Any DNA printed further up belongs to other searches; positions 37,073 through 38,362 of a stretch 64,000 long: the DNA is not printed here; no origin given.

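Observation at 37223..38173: XdhC-family maturation factor fused to a YHS-type metal-binding domain, directly downstream of coxL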

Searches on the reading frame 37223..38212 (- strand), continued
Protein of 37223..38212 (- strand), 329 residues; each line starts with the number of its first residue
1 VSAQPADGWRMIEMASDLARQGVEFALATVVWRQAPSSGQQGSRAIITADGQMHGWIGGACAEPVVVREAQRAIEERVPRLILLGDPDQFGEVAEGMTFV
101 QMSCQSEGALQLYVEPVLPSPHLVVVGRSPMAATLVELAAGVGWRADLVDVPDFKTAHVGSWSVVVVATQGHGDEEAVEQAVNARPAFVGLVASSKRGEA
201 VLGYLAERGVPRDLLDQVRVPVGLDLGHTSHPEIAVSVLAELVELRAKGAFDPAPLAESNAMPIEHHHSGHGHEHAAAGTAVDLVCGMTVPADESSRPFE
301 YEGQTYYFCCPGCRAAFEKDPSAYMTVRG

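Call 28: search_protein_families(library=pfam, proteins=[L082:7950-8960:+, L083:7929-9068:+, L084:7974-9035:+, L085:7965-9020:+, L081:8974-9816:+, L081:12484-13491:+, L085:10393-11412:+, L083:12410-13567:+], max_evalue=0.001)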
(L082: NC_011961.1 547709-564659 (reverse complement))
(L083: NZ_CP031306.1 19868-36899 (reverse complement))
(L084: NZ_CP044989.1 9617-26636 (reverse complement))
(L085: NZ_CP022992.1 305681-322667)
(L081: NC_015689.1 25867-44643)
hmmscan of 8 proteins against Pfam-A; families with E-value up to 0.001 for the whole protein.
L082:7950-8960:+ (336 aa): 4 families
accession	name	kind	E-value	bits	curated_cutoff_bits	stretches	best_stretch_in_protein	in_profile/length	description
PF13478.12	XdhC_C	-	8.3e-24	84.9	29.7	1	128-261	1-125/125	XdhC Rossmann domain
PF02625.21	XdhC_CoxI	-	2.3e-20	72.8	24.3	1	23-89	2-68/68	XdhC and CoxI family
PF04945.19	YHS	-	7.9e-16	58.2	30.3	1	289-334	2-46/47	YHS domain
PF24273.1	TRASH_HVO_1752_C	-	3.4e-06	27.5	27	1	292-326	6-38/47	HVO_1752, C-terminal TRASH domain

L083:7929-9068:+ (379 aa): 4 families
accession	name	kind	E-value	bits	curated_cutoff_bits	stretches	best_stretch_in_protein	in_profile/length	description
PF13478.12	XdhC_C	-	8.7e-17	62.3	29.7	1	123-262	1-125/125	XdhC Rossmann domain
PF02625.21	XdhC_CoxI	-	2.5e-14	53.4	24.3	1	19-83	2-65/68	XdhC and CoxI family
PF04945.19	YHS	-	1.6e-13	50.8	30.3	1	326-369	2-45/47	YHS domain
PF24273.1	TRASH_HVO_1752_C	-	1.7e-05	25.3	27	1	329-362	6-38/47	HVO_1752, C-terminal TRASH domain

L084:7974-9035:+ (353 aa): 3 families
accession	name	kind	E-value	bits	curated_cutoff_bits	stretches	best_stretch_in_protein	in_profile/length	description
PF13478.12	XdhC_C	-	7.3e-25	88.3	29.7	1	121-263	1-125/125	XdhC Rossmann domain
PF02625.21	XdhC_CoxI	-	1.3e-13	51.1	24.3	1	13-76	2-65/68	XdhC and CoxI family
PF04945.19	YHS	-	1e-06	29.1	30.3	1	306-349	3-45/47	YHS domain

L085:7965-9020:+ (351 aa): 3 families
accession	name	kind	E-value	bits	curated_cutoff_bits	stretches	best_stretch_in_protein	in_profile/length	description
PF13478.12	XdhC_C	-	2.7e-19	70.4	29.7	1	116-249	1-123/125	XdhC Rossmann domain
PF02625.21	XdhC_CoxI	-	3.8e-18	65.6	24.3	1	14-79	2-67/68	XdhC and CoxI family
PF04945.19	YHS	-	6.6e-10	39.3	30.3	1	297-339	3-44/47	YHS domain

L081:8974-9816:+ (280 aa): 2 families
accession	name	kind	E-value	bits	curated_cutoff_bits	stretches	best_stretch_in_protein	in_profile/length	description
PF13478.12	XdhC_C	-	1.7e-28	100.1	29.7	1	127-261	1-125/125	XdhC Rossmann domain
PF02625.21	XdhC_CoxI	-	1.8e-19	69.9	24.3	1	16-81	3-67/68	XdhC and CoxI family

L081:12484-13491:+ (335 aa): 2 families
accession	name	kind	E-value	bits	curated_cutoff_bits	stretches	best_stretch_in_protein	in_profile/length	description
PF13478.12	XdhC_C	-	1.9e-28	100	29.7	1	158-299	1-125/125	XdhC Rossmann domain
PF02625.21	XdhC_CoxI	-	6.7e-23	80.8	24.3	1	24-89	3-68/68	XdhC and CoxI family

L085:10393-11412:+ (339 aa): 3 families
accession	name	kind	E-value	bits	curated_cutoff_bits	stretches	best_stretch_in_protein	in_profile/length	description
PF13478.12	XdhC_C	-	2.6e-36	125.3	29.7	1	165-306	1-125/125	XdhC Rossmann domain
PF02625.21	XdhC_CoxI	-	3.4e-22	78.6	24.3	1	15-74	1-59/68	XdhC and CoxI family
PF02254.24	TrkA_N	-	0.00069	20.4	23.8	0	166-246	2-84/116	TrkA-N domain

L083:12410-13567:+ (385 aa): 2 families
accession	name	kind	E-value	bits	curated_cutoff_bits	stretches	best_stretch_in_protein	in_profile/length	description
PF13478.12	XdhC_C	-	3.8e-30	105.4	29.7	1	211-355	1-125/125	XdhC Rossmann domain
PF02625.21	XdhC_CoxI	-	3.3e-17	62.6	24.3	1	28-87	9-68/68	XdhC and CoxI family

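Call 39: find_homologous_proteins(query=A2, max_evalue=1e-10)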
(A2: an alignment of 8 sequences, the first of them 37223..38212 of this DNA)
Query A2 (8 sequences) (329 aa, profile of the alignment): 7756 proteins with E <= 1e-10 among 8000 candidates; the best 120 are listed.
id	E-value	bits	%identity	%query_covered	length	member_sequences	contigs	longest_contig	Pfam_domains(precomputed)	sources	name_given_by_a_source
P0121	5.1e-137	475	66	98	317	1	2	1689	PF02625.22,PF13478.13,PF04945.20,PF24273.2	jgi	jgi:xanthine dehydrogenase accessory factor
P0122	5.4e-137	475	65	98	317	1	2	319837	PF02625.22,PF13478.13,PF04945.20,PF24273.2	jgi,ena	jgi:xanthine dehydrogenase accessory factor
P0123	1.4e-136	473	63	98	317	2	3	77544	PF02625.22,PF13478.13,PF04945.20,PF24273.2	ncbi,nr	ncbi:YHS domain-containing protein [Planosporangium flavigriseum]|nr:XdhC family protein [Planospora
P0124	1.9e-136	473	66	98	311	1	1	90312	PF02625.22,PF13478.13,PF04945.20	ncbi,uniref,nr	ncbi:hypothetical protein Rhe02_58570 [Rhizocola hellebori]|uniref:TRASH domain-containing protein n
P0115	3.0e-136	472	65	97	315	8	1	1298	PF02625.22,PF13478.13,PF04945.20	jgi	-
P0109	2.4e-135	469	66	99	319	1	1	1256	PF02625.22,PF13478.13,PF04945.20,PF24273.2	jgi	jgi:xanthine dehydrogenase accessory factor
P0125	3.6e-135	469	64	100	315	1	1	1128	PF02625.22,PF13478.13,PF04945.20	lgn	-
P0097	2.7e-134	466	67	97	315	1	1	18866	PF02625.22,PF13478.13,PF04945.20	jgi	jgi:xanthine dehydrogenase accessory factor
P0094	8.1e-134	464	68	97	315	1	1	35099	PF02625.22,PF13478.13,PF04945.20,PF24273.2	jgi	jgi:xanthine dehydrogenase accessory factor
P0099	8.3e-134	464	67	97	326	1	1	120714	PF02625.22,PF13478.13,PF04945.20,PF24273.2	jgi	jgi:xanthine dehydrogenase accessory factor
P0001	3.7e-133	462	90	99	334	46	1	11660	PF02625.22,PF13478.13,PF04945.20,PF24273.2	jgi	jgi:xanthine dehydrogenase accessory factor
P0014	4.8e-133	462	81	100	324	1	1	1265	PF02625.22,PF13478.13,PF04945.20,PF24273.2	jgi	jgi:xanthine dehydrogenase accessory factor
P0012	5.5e-133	461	81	100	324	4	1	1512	PF02625.22,PF13478.13,PF04945.20,PF24273.2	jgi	jgi:xanthine dehydrogenase accessory factor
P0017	6.5e-133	461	82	100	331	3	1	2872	PF02625.22,PF13478.13,PF04945.20,PF24273.2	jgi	jgi:xanthine dehydrogenase accessory factor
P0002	7.4e-133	461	87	98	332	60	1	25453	PF02625.22,PF13478.13,PF04945.20,PF24273.2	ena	-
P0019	7.7e-133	461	82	100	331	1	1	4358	PF02625.22,PF13478.13,PF04945.20,PF24273.2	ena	-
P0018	8.9e-133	461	82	100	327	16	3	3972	PF02625.22,PF13478.13,PF04945.20,PF24273.2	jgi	jgi:xanthine dehydrogenase accessory factor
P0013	9.0e-133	461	81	100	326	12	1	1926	PF02625.22,PF13478.13,PF04945.20,PF24273.2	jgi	jgi:xanthine dehydrogenase accessory factor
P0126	9.4e-133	461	63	100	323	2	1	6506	PF02625.22,PF13478.13,PF04945.20,PF24273.2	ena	-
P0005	1.0e-132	460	84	100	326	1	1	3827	PF02625.22,PF13478.13,PF04945.20,PF24273.2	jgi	jgi:xanthine dehydrogenase accessory factor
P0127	1.1e-132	460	64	98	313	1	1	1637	PF02625.22,PF13478.13,PF04945.20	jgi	jgi:xanthine dehydrogenase accessory factor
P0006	1.5e-132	460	84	100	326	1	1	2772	PF02625.22,PF13478.13,PF04945.20,PF24273.2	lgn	-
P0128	1.5e-132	460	63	99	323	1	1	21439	PF02625.22,PF13478.13,PF04945.20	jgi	jgi:xanthine dehydrogenase accessory factor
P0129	1.5e-132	460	65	98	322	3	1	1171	PF02625.22,PF13478.13,PF04945.20,PF24273.2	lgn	-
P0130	1.7e-132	460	65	98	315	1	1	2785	PF02625.22,PF13478.13,PF04945.20,PF24273.2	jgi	jgi:xanthine dehydrogenase accessory factor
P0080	1.8e-132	460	69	97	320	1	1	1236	PF02625.22,PF13478.13,PF04945.20,PF24273.2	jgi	-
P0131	2.2e-132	459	64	98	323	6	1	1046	PF02625.22,PF13478.13,PF04945.20,PF24273.2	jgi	jgi:xanthine dehydrogenase accessory factor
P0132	2.7e-132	459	67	97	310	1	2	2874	PF02625.22,PF13478.13,PF04945.20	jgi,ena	-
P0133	4.4e-132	458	64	97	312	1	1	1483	PF02625.22,PF13478.13,PF04945.20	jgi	jgi:xanthine dehydrogenase accessory factor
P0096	5.6e-132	458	66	97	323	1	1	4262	PF02625.22,PF13478.13,PF04945.20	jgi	jgi:xanthine dehydrogenase accessory factor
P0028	6.8e-132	458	78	99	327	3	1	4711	PF02625.22,PF13478.13,PF04945.20,PF24273.2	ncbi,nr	ncbi:MAG TPA: XdhC family protein [Acidimicrobiia bacterium]|nr:XdhC family protein [Acidimicrobiia 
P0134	8.1e-132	458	63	98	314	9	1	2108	PF02625.22,PF13478.13,PF04945.20,PF24273.2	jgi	-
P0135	9.0e-132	457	63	98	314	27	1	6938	PF02625.22,PF13478.13,PF04945.20,PF24273.2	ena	-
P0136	1.2e-131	457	63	98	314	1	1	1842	PF02625.22,PF13478.13,PF04945.20,PF24273.2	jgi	jgi:xanthine dehydrogenase accessory factor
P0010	1.2e-131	457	82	100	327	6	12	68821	PF02625.22,PF13478.13,PF04945.20,PF24273.2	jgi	jgi:xanthine dehydrogenase accessory factor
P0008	1.8e-131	456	84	100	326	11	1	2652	PF02625.22,PF13478.13,PF04945.20,PF24273.2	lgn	-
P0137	2.1e-131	456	64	98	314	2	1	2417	PF02625.22,PF13478.13,PF04945.20,PF24273.2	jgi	jgi:xanthine dehydrogenase accessory factor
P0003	3.3e-131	456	90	99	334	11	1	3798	PF02625.22,PF13478.13,PF04945.20,PF24273.2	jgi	-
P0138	3.4e-131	455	66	97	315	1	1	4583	PF02625.22,PF13478.13,PF04945.20,PF24273.2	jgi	jgi:xanthine dehydrogenase accessory factor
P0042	3.7e-131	455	76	99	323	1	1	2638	PF02625.22,PF13478.13,PF04945.20,PF24273.2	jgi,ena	-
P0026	3.9e-131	455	79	99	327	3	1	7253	PF02625.22,PF13478.13,PF04945.20,PF24273.2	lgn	-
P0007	4.3e-131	455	83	100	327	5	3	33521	PF02625.22,PF13478.13,PF04945.20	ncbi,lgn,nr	ncbi:MAG TPA: XdhC family protein [Acidimicrobiia bacterium]|nr:XdhC family protein [Acidimicrobiia 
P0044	4.5e-131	455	76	99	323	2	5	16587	PF02625.22,PF13478.13,PF04945.20,PF24273.2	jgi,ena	-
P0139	4.5e-131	455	65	98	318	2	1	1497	PF02625.22,PF13478.13,PF04945.20,PF24273.2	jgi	jgi:xanthine dehydrogenase accessory factor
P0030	5.4e-131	455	78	99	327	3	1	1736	PF02625.22,PF13478.13,PF04945.20,PF24273.2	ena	-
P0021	6.5e-131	455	81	100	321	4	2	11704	PF02625.22,PF13478.13,PF04945.20,PF24273.2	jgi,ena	jgi:xanthine dehydrogenase accessory factor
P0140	6.7e-131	455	62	98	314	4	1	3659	PF02625.22,PF13478.13,PF04945.20,PF24273.2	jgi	jgi:xanthine dehydrogenase accessory factor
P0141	7.6e-131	454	64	98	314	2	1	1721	PF02625.22,PF13478.13,PF04945.20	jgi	jgi:xanthine dehydrogenase accessory factor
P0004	7.6e-131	454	85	97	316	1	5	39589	PF02625.22,PF13478.13,PF04945.20,PF24273.2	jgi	jgi:xanthine dehydrogenase accessory factor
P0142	8.1e-131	454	66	98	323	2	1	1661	PF02625.22,PF13478.13,PF04945.20,PF24273.2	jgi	jgi:xanthine dehydrogenase accessory factor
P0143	1.0e-130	454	63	98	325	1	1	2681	PF02625.22,PF13478.13,PF04945.20,PF24273.2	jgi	jgi:xanthine dehydrogenase accessory factor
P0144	1.2e-130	454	63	98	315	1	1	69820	PF02625.22,PF13478.13,PF04945.20,PF24273.2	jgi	jgi:xanthine dehydrogenase accessory factor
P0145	1.3e-130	454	65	98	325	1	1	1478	PF02625.22,PF13478.13,PF04945.20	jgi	jgi:xanthine dehydrogenase accessory factor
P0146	1.3e-130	454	64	97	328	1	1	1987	PF02625.22,PF13478.13,PF04945.20,PF24273.2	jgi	jgi:xanthine dehydrogenase accessory factor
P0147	1.8e-130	453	64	98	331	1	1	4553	PF02625.22,PF13478.13,PF04945.20,PF24273.2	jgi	jgi:xanthine dehydrogenase accessory factor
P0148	1.9e-130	453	64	98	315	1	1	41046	PF02625.22,PF13478.13,PF04945.20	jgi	jgi:xanthine dehydrogenase accessory factor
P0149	1.9e-130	453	63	98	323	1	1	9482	PF02625.22,PF13478.13,PF04945.20,PF24273.2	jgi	jgi:xanthine dehydrogenase accessory factor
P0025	2.1e-130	453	79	99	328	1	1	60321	PF02625.22,PF13478.13,PF04945.20,PF24273.2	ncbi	-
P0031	2.2e-130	453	78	99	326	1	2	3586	PF02625.22,PF13478.13,PF04945.20,PF24273.2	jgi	jgi:xanthine dehydrogenase accessory factor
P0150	2.3e-130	453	63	97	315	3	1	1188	PF02625.22,PF13478.13,PF04945.20,PF24273.2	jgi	jgi:xanthine dehydrogenase accessory factor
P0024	2.5e-130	453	79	99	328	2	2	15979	PF02625.22,PF13478.13,PF04945.20,PF24273.2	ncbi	-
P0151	2.7e-130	453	64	99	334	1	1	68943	PF02625.22,PF13478.13,PF04945.20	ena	-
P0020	3.2e-130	452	82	97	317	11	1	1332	PF02625.22,PF13478.13,PF04945.20,PF24273.2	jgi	jgi:xanthine dehydrogenase accessory factor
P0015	3.3e-130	452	83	99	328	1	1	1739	PF02625.22,PF13478.13,PF04945.20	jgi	jgi:xanthine dehydrogenase accessory factor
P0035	3.5e-130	452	77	99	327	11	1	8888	PF02625.22,PF13478.13,PF04945.20,PF24273.2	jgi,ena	-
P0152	4.3e-130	452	62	98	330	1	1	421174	PF02625.22,PF13478.13,PF04945.20,PF24273.2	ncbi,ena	-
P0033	5.2e-130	452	75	99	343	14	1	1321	PF02625.22,PF13478.13,PF04945.20,PF24273.2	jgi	jgi:xanthine dehydrogenase accessory factor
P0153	6.2e-130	451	63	98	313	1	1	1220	PF02625.22,PF13478.13,PF04945.20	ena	-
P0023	7.3e-130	451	79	99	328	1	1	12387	PF02625.22,PF13478.13,PF04945.20,PF24273.2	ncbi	-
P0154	7.7e-130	451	64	96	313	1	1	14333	PF02625.22,PF13478.13,PF04945.20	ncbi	-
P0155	7.8e-130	451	63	97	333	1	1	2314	PF02625.22,PF13478.13,PF04945.20,PF24273.2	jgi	jgi:xanthine dehydrogenase accessory factor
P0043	9.0e-130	451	76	99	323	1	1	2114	PF02625.22,PF13478.13,PF04945.20,PF24273.2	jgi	jgi:xanthine dehydrogenase accessory factor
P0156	1.0e-129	451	61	98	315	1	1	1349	PF02625.22,PF13478.13,PF04945.20,PF24273.2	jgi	jgi:xanthine dehydrogenase accessory factor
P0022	1.3e-129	450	82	100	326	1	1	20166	PF02625.22,PF13478.13,PF04945.20,PF24273.2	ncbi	-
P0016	1.5e-129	450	83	97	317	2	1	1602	PF02625.22,PF13478.13,PF04945.20,PF24273.2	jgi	jgi:xanthine dehydrogenase accessory factor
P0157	1.7e-129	450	63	97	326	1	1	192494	PF02625.22,PF13478.13,PF04945.20,PF24273.2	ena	-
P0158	1.9e-129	450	66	97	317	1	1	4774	PF02625.22,PF13478.13,PF04945.20,PF24273.2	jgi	jgi:xanthine dehydrogenase accessory factor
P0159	2.1e-129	450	64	96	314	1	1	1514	PF02625.22,PF13478.13,PF04945.20,PF24273.2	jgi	jgi:xanthine dehydrogenase accessory factor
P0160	2.3e-129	449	64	97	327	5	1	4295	PF02625.22,PF13478.13,PF04945.20,PF24273.2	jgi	jgi:xanthine dehydrogenase accessory factor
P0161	2.4e-129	449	64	97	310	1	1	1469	PF02625.22,PF13478.13,PF04945.20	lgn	-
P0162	2.5e-129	449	64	98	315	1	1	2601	PF02625.22,PF13478.13,PF04945.20,PF24273.2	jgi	jgi:xanthine dehydrogenase accessory factor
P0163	2.9e-129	449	62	99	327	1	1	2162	PF02625.22,PF13478.13,PF04945.20,PF24273.2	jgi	jgi:xanthine dehydrogenase accessory factor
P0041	3.5e-129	449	76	99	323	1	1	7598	PF02625.22,PF13478.13,PF04945.20,PF24273.2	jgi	-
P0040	3.6e-129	449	76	99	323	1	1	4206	PF02625.22,PF13478.13,PF04945.20,PF24273.2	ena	-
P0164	4.1e-129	449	63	98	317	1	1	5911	PF02625.22,PF13478.13,PF04945.20,PF24273.2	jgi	jgi:xanthine dehydrogenase accessory factor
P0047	4.9e-129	448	73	99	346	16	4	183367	PF02625.22,PF13478.13,PF04945.20,PF24273.2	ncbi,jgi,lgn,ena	ncbi:MAG TPA: XdhC family protein [Acidimicrobiia bacterium]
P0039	6.4e-129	448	76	99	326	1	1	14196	PF02625.22,PF13478.13,PF04945.20,PF24273.2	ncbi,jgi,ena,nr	ncbi:MAG TPA: XdhC family protein [Acidimicrobiia bacterium]|nr:XdhC family protein [Acidimicrobiia 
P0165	8.3e-129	448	61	99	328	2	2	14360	PF02625.22,PF13478.13,PF04945.20,PF24273.2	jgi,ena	-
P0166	8.8e-129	448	65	99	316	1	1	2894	PF02625.22,PF13478.13,PF04945.20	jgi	jgi:xanthine dehydrogenase accessory factor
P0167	1.2e-128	447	63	98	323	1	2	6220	PF02625.22,PF13478.13,PF04945.20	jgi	jgi:xanthine dehydrogenase accessory factor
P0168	1.2e-128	447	63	98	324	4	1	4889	PF02625.22,PF13478.13,PF04945.20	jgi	jgi:xanthine dehydrogenase accessory factor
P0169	1.3e-128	447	62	99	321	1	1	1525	PF02625.22,PF13478.13,PF04945.20,PF24273.2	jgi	jgi:xanthine dehydrogenase accessory factor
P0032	1.5e-128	447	74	99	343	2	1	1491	PF02625.22,PF13478.13,PF04945.20,PF24273.2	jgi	jgi:xanthine dehydrogenase accessory factor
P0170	1.7e-128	447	63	97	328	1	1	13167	PF02625.22,PF13478.13,PF04945.20,PF24273.2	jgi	jgi:xanthine dehydrogenase accessory factor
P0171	1.8e-128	447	63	98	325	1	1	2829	PF02625.22,PF13478.13,PF04945.20,PF24273.2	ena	-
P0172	1.9e-128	446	64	98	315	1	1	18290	PF02625.22,PF13478.13,PF04945.20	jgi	jgi:xanthine dehydrogenase accessory factor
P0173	1.9e-128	446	62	98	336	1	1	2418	PF02625.22,PF13478.13,PF04945.20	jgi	-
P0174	2.3e-128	446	64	97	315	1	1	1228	PF02625.22,PF13478.13,PF04945.20,PF24273.2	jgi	jgi:xanthine dehydrogenase accessory factor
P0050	2.4e-128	446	73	99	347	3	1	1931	PF02625.22,PF13478.13,PF04945.20,PF24273.2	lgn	-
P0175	3.0e-128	446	64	98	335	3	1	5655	PF02625.22,PF13478.13,PF04945.20,PF24273.2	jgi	jgi:xanthine dehydrogenase accessory factor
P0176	3.0e-128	446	62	98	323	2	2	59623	PF02625.22,PF13478.13,PF04945.20,PF24273.2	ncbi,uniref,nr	ncbi:XdhC family protein [Planosporangium mesophilum]|uniref:TRASH domain-containing protein n=1 Tax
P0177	3.4e-128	446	62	98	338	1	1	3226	PF02625.22,PF13478.13,PF04945.20,PF24273.2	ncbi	-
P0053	3.5e-128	446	72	99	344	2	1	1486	PF02625.22,PF13478.13,PF04945.20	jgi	-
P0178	3.8e-128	445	64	96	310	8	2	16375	PF02625.22,PF13478.13,PF04945.20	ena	-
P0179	4.0e-128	445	65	99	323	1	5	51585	PF02625.22,PF13478.13,PF04945.20,PF24273.2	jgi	jgi:xanthine dehydrogenase accessory factor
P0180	4.4e-128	445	64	97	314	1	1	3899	PF02625.22,PF13478.13,PF04945.20,PF24273.2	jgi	jgi:xanthine dehydrogenase accessory factor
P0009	4.9e-128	445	82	96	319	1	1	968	PF02625.22,PF13478.13,PF04945.20,PF24273.2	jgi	jgi:xanthine dehydrogenase accessory factor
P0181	5.8e-128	445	64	97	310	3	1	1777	PF02625.22,PF13478.13,PF04945.20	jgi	jgi:xanthine dehydrogenase accessory factor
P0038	6.0e-128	445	75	99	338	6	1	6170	PF02625.22,PF13478.13,PF04945.20,PF24273.2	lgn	-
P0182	6.2e-128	445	63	97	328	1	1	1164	PF02625.22,PF13478.13,PF04945.20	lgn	-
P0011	6.3e-128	445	82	97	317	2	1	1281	PF02625.22,PF13478.13,PF04945.20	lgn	-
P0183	6.4e-128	445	66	96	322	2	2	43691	PF02625.22,PF13478.13,PF04945.20,PF24273.2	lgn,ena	-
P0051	6.7e-128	445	74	99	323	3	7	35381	PF02625.22,PF13478.13,PF04945.20,PF24273.2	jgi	jgi:xanthine dehydrogenase accessory factor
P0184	7.0e-128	445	62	97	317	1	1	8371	PF02625.22,PF13478.13,PF04945.20,PF24273.2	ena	-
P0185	7.2e-128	445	63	98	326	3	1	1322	PF02625.22,PF13478.13,PF04945.20,PF24273.2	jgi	jgi:xanthine dehydrogenase accessory factor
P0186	7.3e-128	445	65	97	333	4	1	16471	PF02625.22,PF13478.13,PF04945.20,PF24273.2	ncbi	-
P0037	8.5e-128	444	76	99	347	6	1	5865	PF02625.22,PF13478.13,PF04945.20,PF24273.2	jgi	-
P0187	8.7e-128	444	59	97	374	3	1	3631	PF02625.22,PF13478.13,PF04945.20,PF24273.2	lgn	-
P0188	8.8e-128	444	64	97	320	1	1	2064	PF02625.22,PF13478.13,PF04945.20,PF24273.2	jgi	jgi:xanthine dehydrogenase accessory factor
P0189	9.3e-128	444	64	99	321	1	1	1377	PF02625.22,PF13478.13,PF04945.20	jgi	jgi:xanthine dehydrogenase accessory factor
